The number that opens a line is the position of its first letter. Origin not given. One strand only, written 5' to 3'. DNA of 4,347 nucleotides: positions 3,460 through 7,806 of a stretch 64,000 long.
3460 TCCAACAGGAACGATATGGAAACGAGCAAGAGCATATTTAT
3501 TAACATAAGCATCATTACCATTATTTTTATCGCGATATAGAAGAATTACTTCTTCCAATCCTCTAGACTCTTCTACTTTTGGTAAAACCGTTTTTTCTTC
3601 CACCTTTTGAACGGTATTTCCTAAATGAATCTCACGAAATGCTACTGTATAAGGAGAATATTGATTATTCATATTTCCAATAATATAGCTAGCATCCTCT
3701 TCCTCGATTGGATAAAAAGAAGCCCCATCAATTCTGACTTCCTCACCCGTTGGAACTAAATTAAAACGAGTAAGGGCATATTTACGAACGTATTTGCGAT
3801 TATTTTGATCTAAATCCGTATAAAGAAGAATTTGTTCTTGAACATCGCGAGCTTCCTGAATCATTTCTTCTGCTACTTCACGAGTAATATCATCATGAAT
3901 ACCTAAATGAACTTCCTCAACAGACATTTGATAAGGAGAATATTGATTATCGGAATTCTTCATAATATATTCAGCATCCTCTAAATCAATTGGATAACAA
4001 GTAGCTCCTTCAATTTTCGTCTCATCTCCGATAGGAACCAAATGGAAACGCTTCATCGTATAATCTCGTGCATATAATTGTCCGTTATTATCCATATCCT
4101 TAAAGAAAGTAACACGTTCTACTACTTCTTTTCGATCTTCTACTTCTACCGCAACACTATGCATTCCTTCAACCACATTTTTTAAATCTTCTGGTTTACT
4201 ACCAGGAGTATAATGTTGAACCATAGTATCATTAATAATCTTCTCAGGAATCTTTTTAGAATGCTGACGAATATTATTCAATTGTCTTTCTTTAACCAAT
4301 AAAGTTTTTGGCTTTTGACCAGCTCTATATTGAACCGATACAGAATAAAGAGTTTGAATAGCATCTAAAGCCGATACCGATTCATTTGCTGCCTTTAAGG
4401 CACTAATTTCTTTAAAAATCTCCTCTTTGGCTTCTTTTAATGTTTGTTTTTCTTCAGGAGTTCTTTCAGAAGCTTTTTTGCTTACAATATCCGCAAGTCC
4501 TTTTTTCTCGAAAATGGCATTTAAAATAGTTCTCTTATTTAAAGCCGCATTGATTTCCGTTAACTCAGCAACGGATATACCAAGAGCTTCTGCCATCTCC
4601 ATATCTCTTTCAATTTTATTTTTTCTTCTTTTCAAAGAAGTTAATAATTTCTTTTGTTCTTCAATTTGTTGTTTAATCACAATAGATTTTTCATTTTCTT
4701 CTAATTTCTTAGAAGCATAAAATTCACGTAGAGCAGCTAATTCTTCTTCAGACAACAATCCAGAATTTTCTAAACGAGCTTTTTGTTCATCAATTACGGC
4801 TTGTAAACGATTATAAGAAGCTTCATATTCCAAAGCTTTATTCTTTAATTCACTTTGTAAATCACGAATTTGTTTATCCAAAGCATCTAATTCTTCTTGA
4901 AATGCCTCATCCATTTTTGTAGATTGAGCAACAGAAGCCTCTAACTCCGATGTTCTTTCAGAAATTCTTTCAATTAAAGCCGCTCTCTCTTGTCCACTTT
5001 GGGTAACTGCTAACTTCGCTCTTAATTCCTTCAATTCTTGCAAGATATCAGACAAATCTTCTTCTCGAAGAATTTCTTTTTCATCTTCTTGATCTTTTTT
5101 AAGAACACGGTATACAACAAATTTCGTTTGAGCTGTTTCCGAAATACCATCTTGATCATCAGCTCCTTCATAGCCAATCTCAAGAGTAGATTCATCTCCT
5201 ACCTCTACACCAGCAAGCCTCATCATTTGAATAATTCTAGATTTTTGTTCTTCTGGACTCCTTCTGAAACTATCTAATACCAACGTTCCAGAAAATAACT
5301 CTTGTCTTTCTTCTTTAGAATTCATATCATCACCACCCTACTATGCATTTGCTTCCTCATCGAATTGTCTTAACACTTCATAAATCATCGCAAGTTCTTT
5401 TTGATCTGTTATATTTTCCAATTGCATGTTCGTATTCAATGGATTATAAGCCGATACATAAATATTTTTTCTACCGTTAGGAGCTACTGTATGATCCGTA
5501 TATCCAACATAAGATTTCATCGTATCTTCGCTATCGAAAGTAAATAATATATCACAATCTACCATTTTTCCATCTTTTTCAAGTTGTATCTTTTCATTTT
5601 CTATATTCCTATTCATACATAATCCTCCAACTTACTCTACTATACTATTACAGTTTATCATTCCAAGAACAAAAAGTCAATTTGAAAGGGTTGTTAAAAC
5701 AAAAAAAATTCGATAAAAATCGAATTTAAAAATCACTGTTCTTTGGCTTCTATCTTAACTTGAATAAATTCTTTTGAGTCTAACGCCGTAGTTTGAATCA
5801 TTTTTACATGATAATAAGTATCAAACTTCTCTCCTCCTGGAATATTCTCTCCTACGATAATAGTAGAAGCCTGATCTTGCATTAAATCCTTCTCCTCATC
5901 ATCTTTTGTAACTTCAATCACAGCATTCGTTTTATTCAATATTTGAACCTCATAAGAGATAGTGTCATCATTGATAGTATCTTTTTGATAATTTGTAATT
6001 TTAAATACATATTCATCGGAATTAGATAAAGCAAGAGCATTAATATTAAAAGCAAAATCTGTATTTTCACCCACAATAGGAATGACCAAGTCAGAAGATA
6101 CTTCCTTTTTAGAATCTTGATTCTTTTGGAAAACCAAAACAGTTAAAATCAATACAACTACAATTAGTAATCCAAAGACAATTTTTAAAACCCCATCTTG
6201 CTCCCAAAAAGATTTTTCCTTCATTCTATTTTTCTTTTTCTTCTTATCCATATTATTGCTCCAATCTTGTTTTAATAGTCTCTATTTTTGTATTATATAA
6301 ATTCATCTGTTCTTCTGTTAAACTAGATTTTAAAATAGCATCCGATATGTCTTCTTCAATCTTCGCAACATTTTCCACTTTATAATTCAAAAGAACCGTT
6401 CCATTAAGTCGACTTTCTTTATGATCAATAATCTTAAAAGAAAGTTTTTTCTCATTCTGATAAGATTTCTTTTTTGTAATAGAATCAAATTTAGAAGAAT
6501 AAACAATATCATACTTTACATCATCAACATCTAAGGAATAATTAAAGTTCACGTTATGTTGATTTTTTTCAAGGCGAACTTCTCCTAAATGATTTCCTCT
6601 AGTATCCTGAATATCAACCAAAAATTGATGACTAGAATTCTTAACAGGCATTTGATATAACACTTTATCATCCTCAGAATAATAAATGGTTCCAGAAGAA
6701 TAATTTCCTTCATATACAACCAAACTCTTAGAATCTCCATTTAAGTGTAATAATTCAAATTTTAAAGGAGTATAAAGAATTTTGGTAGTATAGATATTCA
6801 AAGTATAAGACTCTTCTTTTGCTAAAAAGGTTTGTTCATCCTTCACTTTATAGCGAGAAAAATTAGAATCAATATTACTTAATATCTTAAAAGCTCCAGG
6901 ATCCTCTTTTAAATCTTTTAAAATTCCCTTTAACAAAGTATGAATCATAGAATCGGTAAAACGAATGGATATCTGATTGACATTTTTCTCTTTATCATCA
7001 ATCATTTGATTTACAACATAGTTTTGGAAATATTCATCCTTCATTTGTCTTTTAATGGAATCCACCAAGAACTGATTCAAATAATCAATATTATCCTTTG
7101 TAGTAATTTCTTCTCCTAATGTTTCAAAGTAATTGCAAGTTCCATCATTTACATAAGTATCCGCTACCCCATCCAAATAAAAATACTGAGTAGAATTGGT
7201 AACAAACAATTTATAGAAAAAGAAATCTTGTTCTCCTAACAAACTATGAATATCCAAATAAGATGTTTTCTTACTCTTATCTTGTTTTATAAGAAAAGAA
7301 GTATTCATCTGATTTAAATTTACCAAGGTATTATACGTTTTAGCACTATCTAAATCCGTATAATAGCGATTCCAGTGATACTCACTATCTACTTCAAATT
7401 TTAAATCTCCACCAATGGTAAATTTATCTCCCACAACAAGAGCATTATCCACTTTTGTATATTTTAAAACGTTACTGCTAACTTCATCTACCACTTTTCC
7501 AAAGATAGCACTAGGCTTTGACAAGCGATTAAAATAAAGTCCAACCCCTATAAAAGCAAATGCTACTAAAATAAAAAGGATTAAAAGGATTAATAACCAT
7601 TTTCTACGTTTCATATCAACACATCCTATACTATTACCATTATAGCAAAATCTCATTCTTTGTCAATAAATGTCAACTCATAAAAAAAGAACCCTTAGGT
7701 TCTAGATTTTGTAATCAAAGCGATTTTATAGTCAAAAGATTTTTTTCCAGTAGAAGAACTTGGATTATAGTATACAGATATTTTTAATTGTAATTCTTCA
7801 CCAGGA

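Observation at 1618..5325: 1235-aa cytoplasmic coiled-coil protein of unrecognised family, in a self-contained bicistronic unit with a DUF1292 gene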

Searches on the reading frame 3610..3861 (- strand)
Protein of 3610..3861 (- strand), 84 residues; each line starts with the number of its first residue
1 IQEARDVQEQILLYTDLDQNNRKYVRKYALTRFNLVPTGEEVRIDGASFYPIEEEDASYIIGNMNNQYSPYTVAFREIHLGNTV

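Call 52: search_solved_structures(query=A4, max_evalue=10)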
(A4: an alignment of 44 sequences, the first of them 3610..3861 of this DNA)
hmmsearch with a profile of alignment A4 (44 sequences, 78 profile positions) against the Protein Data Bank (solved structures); distinct sequences matched with E-value up to 10: 2.
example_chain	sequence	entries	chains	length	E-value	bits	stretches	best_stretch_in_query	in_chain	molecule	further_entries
1hcd_A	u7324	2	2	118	0.31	14.5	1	13-63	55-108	HISACTOPHILIN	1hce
8boj_A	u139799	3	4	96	1.3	12.6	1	32-64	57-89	Leucine-rich repeat-containing protein 1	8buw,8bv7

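Call 57: predict_structure(alignment_id=A4)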
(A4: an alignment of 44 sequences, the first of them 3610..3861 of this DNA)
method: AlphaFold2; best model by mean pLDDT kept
length: 84 residues; sequences in the alignment: 44
mean_pLDDT: 91.6   pTM: 0.79
mean pLDDT of the five models: 91.6, 91.6, 91.1, 90.4, 89.0
residues with pLDDT >= 90: 69; 70-90: 7; 50-70: 7; < 50: 1
segments of 3 or more residues with pLDDT < 50: none
pLDDT, mean of each block of 10 residues (from residue 1): 72 96 97 97 96 98 93 96 62
secondary structure, 60 per line:
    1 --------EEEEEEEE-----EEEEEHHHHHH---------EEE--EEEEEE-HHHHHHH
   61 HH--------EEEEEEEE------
elements in order: E9-16 E22-26 H27-32 E42-44 E47-52 H54-62 E71-78

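Call 61: fold_search(model_id=the predicted structure, library=pdb)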
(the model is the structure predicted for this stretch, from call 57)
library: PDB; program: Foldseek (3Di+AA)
matches with E <= 10: 235; with E <= 0.001: 0
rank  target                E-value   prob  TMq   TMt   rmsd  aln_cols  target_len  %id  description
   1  5zcy                  4.7e-01  0.21  0.34  0.34   5.7        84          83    8  Crystal structure of archaeal translation initiation factor 1 at 1.5 Angstroms resolution (released 2018-05-02)
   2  3j81_m                5.8e-01  0.16  0.36  0.35   6.0        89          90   10  CryoEM structure of a partial yeast 48S preinitiation complex (released 2014-11-05)
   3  8xxn_C1               9.6e-01  0.16  0.38  0.36   5.5        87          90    6  Cryo-EM structure of the human 43S ribosome with PDCD4 (released 2024-05-01)
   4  3cgi_D                9.6e-01  0.16  0.38  0.32   6.2       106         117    8  Crystal structure of the PduU shell protein from the Pdu microcompartment (released 2008-09-02)
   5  6u42_7A               9.6e-01  0.05  0.19  0.10  12.6        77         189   12  Natively decorated ciliary doublet microtubule (released 2019-11-13)
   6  4wpm_B                1.0e+00  0.14  0.28  0.28   5.5        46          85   11  Structure of the Chaetomium thermophilum Mex67:Mtr2 Complex (released 2015-07-15)
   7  8g2z_1R               1.1e+00  0.06  0.18  0.05   9.2        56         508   25  48-nm doublet microtubule from Tetrahymena thermophila strain CU428 (released 2023-06-14)
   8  4bts_AF               1.5e+00  0.11  0.36  0.35   6.2        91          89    9  THE CRYSTAL STRUCTURE OF THE EUKARYOTIC 40S RIBOSOMAL SUBUNIT IN COMPLEX WITH EIF1 AND EIF1A (released 2013-07-17)
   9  6gsn_m                1.5e+00  0.10  0.33  0.32   6.3        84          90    7  Structure of a partial yeast 48S preinitiation complex in closed conformation (released 2019-06-26)
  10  8glv_6T               1.5e+00  0.07  0.17  0.04   9.4        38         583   21  96-nm repeat unit of doublet microtubules from Chlamydomonas reinhardtii flagella (released 2023-05-31)
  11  2ogh_MODEL_1_A        1.8e+00  0.13  0.38  0.32   5.8        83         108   10  Solution structure of yeast eIF1 (released 2007-11-20)
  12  8om5_A                2.0e+00  0.28  0.51  0.07   4.2        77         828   10  DNA-free open form of MutSbeta (released 2023-05-24)
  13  1vly                  2.0e+00  0.09  0.33  0.12   6.0        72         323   12  Crystal structure of a putative aminomethyltransferase (ygfz) from escherichia coli at 1.30 A resolution (released 2004-08-31)
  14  9pd3_A                2.1e+00  0.21  0.48  0.09   3.7        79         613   13  NER dual incision complex - DuIS (released 2026-02-18)
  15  4un7_A                2.2e+00  0.08  0.28  0.17   5.3        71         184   15  THE CRYSTAL STRUCTURE OF I-DMOI IN COMPLEX WITH ITS TARGET DNA BEFORE INCUBATION IN 5MM MN (STATE 1) (released 2014-12-03)
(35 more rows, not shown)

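Call 85: find_homologous_proteins(query=A4, max_evalue=0.001)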
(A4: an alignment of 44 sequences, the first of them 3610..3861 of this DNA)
Query A4 (44 sequences): 118 candidates shared short words with the query, none scored E <= 0.001.

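Call 92: search_protein_families(library=pfam, alignment_id=A4, max_evalue=1)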
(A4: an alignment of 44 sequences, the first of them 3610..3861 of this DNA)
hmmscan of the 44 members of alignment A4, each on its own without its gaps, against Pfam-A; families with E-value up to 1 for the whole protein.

A. member 1, window:3610-3861:- (84 aa): 0 families

B. families by the number of members that match (of 44 scanned): 15 families
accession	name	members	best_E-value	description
PF20612.3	SHOCT_2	2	0.02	SHOCT domain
PF22266.2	DUF6953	2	0.11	Family of unknown function (DUF6953)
PF15893.10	DUF4739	1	0.039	Domain of unknown function (DUF4739)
PF22800.1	CFAP410_C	1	0.049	CFAP410 C-terminal domain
PF08519.17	RFC1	1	0.053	Replication factor RFC1 C terminal domain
PF12993.12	DUF3877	1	0.063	Domain of unknown function, E. rectale Gene description (DUF3877)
PF08884.16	Flagellin_D3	1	0.082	Flagellin D3 domain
PF08521.16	2CSK_N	1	0.094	Two-component sensor kinase N-terminal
PF10643.14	Cytochrome-c551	1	0.11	Photosystem P840 reaction-centre cytochrome c-551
PF12596.13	Tnp_P_element_C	1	0.12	87kDa Transposase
PF16408.10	DUF5016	1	0.13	Domain of unknown function (DUF5016)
PF18246.6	OST_IS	1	0.15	Oligosaccharyltransferase Insert domain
PF07216.17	LcrG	1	0.18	LcrG protein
PF04014.23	MazE_antitoxin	1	0.18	Antidote-toxin recognition MazE, bacterial antitoxin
PF05372.16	Delta_lysin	1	0.36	Delta lysin family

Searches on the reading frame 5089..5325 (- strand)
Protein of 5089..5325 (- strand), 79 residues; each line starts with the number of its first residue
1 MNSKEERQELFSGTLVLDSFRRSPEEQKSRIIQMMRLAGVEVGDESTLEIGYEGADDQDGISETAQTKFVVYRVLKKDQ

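Call 53: search_solved_structures(query=A5, max_evalue=10)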
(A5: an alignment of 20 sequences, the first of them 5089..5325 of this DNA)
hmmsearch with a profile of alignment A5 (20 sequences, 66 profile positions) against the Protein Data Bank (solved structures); distinct sequences matched with E-value up to 10: 4.
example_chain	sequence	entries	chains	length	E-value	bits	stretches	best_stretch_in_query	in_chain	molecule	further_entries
4mki_B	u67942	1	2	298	0.84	13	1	13-34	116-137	Energy-coupling factor transporter ATP-binding protein EcfA2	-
6pdw_B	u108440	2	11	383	1.4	12.3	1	29-54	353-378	Membrane-spanning ATPase-like protein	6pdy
6pe0_F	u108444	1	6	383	1.4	12.3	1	29-54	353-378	Membrane-spanning ATPase-like protein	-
8qma_J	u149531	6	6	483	1.5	12.1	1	20-48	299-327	PAP7 | PAP7, pTAC14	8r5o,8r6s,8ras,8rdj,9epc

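Call 93: search_protein_families(library=pfam, alignment_id=A5, max_evalue=1)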
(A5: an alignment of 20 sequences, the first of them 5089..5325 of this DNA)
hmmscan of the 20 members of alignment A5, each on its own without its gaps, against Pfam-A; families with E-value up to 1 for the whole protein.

A. member 1, window:5089-5325:- (79 aa): 1 family
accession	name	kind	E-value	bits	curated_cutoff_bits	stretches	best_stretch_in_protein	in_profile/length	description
PF09098.15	Dehyd-heme_bind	-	0.2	11.7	25.2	1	17-73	26-83/167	Quinohemoprotein amine dehydrogenase A, alpha subunit, haem binding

B. families by the number of members that match (of 20 scanned): 14 families
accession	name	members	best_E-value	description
PF07852.16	DUF1642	1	0.0017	Protein of unknown function (DUF1642)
PF00874.25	PRD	1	0.014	PRD domain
PF07308.18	DUF1456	1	0.02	Protein of unknown function (DUF1456)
PF21205.3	Rep3_C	1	0.026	Initiator Rep protein, WH2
PF19555.4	DUF6078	1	0.027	Family of unknown function (DUF6078)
PF25136.1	DUF7823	1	0.035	Domain of unknown function (DUF7823)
PF10228.14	HPF1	1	0.039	Histone PARylation factor 1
PF25325.1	EF-hand_EFHB_C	1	0.079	EFHB C-terminal EF-hand domain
PF11614.14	FixG_C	1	0.095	IG-like fold at C-terminal of FixG, putative oxidoreductase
PF15068.11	FAM101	1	0.11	FAM101 family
PF03979.19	Sigma70_r1_1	1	0.14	Sigma-70 factor, region 1.1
PF13670.12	PepSY_2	1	0.16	Peptidase propeptide and YPEB domain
PF09098.15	Dehyd-heme_bind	1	0.2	Quinohemoprotein amine dehydrogenase A, alpha subunit, haem binding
PF14907.12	NTP_transf_5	1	0.23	Uncharacterised nucleotidyltransferase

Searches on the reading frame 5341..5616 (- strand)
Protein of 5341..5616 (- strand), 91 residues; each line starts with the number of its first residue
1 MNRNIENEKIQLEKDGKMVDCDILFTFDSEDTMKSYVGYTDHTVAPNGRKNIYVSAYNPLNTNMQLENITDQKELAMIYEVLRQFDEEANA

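Call 3: search_protein_families(library=pfam, proteins=[window:5341-5616:-], max_evalue=0.1)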
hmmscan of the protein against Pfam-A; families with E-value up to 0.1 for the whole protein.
window:5341-5616:- (91 aa): 2 families
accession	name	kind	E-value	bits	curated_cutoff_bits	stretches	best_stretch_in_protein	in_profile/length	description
PF06949.16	DUF1292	-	4.9e-06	27.8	24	1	15-85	2-73/75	Protein of unknown function (DUF1292)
PF22509.2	CARDS-D2_trefoil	-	0.034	14.4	26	1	48-77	8-37/166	CARDS D2, beta trefoil domain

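Call 4: search_protein_families(library=ncbifam, proteins=[window:5341-5616:-], max_evalue=0.1)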
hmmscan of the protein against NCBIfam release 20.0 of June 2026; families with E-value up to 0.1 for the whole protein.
window:5341-5616:- (91 aa): 6 families
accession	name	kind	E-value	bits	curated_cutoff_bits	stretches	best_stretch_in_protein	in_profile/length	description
NF010217.0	PRK13678.1-4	equivalog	1.6e-10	41.4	88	1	4-88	8-97/102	hypothetical protein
NF010221.0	PRK13678.2-4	equivalog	3.1e-09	37.4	104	1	13-88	12-92/99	hypothetical protein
NF010219.0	PRK13678.2-2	equivalog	9.8e-09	35.7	147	1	10-88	9-89/93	hypothetical protein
NF010222.0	PRK13678.2-5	equivalog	0.00026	21.6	87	1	13-89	13-94/96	hypothetical protein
NF010216.0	PRK13678.1-3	equivalog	0.0014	18.8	109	1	12-89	9-89/92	hypothetical protein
NF041793.1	ORF56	equivalog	0.046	13.8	50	1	52-77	1-26/39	ORF56 family plasmid copy control protein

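Call 10: search_protein_families(library=phrogs, proteins=[window:5341-5616:-], max_evalue=0.1)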
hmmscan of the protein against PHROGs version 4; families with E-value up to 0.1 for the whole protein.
window:5341-5616:- (91 aa): 0 families

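Call 11: search_protein_families(library=padloc, proteins=[window:5341-5616:-], max_evalue=0.1)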
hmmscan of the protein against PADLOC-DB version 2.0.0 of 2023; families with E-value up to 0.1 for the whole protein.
window:5341-5616:- (91 aa): 0 families

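Call 64: search_solved_structures(query=window:5341-5616:-, max_evalue=10)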
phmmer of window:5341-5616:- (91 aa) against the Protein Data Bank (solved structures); distinct sequences matched with E-value up to 10: 2.
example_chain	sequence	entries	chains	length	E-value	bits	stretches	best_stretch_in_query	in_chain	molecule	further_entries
9i5t_F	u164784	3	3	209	1.1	12.9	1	44-71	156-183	Large ribosomal subunit protein uL4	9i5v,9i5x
9f5x_I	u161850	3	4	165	1.3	12.6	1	20-59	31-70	Mitochondrial NADH:ubiquinone oxidoreductase 18 kDa subunit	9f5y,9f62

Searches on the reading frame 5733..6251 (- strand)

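Call 3: search_protein_families(library=pfam, proteins=[window:5733-6251:-], max_evalue=0.1)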
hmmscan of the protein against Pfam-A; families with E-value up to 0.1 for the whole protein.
window:5733-6251:- (172 aa): 3 families
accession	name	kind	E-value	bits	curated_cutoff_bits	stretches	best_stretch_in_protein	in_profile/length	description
PF15012.11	DUF4519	-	0.012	16.1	27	1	3-45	13-54/56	Domain of unknown function (DUF4519)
PF14155.11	DUF4307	-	0.016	15.5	27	0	85-120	25-60/111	Domain of unknown function (DUF4307)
PF16982.10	Flp1_like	-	0.019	14.8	33.5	1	17-43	5-30/49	Putative Flagellin, Flp1-like, domain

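Call 4: search_protein_families(library=ncbifam, proteins=[window:5733-6251:-], max_evalue=0.1)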
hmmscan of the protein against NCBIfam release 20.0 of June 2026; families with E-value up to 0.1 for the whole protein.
window:5733-6251:- (172 aa): 1 family
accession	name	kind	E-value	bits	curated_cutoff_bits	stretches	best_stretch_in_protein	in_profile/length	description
NF004487.0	PRK05815.3-5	equivalog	0.029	13.7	224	1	4-83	10-91/269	F0F1 ATP synthase subunit A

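Call 10: search_protein_families(library=phrogs, proteins=[window:5733-6251:-], max_evalue=0.1)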
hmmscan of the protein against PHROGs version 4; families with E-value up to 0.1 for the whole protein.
window:5733-6251:- (172 aa): 1 family
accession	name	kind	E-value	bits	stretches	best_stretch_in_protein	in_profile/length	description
phrog_8545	-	moron, auxiliary metabolic gene and host takeover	0.083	13.7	0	21-121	14-95/177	superinfection exclusion Sie-like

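Call 11: search_protein_families(library=padloc, proteins=[window:5733-6251:-], max_evalue=0.1)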
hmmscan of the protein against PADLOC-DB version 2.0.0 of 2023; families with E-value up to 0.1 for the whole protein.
window:5733-6251:- (172 aa): 0 families

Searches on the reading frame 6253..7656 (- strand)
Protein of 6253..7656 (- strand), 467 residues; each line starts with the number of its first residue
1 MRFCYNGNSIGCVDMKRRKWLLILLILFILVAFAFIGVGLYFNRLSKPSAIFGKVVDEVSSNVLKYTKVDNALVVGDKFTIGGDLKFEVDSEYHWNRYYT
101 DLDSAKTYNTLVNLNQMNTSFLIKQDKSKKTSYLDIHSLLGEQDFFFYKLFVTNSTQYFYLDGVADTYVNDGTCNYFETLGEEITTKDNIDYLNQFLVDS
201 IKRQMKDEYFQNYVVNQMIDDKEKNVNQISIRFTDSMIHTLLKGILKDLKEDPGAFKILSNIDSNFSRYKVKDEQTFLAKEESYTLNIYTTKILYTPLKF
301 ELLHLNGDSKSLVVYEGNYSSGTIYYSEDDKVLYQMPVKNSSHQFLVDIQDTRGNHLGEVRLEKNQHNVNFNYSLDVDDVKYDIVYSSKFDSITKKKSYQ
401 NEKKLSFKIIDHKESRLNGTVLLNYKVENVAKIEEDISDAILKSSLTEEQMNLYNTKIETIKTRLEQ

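Call 3: search_protein_families(library=pfam, proteins=[window:6253-7656:-], max_evalue=0.1)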
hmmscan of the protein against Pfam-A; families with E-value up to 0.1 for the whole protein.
window:6253-7656:- (467 aa): 2 families
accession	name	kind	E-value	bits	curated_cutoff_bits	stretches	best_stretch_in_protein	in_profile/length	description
PF13623.11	SurA_N_2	-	0.0034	17.7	28.5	0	17-49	7-42/145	SurA-like N-terminal domain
PF13624.11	SurA_N_3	-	0.013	15.8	27.2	0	17-47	9-39/162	SurA-like N-terminal domain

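Call 4: search_protein_families(library=ncbifam, proteins=[window:6253-7656:-], max_evalue=0.1)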
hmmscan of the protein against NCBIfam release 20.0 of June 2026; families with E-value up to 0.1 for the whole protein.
window:6253-7656:- (467 aa): 1 family
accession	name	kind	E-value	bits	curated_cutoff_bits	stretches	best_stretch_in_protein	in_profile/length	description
TIGR01503.1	MthylAspMut_E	equivalog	0.0031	16.1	390.1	1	385-438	88-141/480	methylaspartate mutase subunit E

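Call 10: search_protein_families(library=phrogs, proteins=[window:6253-7656:-], max_evalue=0.1)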
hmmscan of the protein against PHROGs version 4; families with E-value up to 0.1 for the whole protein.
window:6253-7656:- (467 aa): 0 families

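Call 11: search_protein_families(library=padloc, proteins=[window:6253-7656:-], max_evalue=0.1)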
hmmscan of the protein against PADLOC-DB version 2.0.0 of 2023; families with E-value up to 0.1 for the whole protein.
window:6253-7656:- (467 aa): 0 families
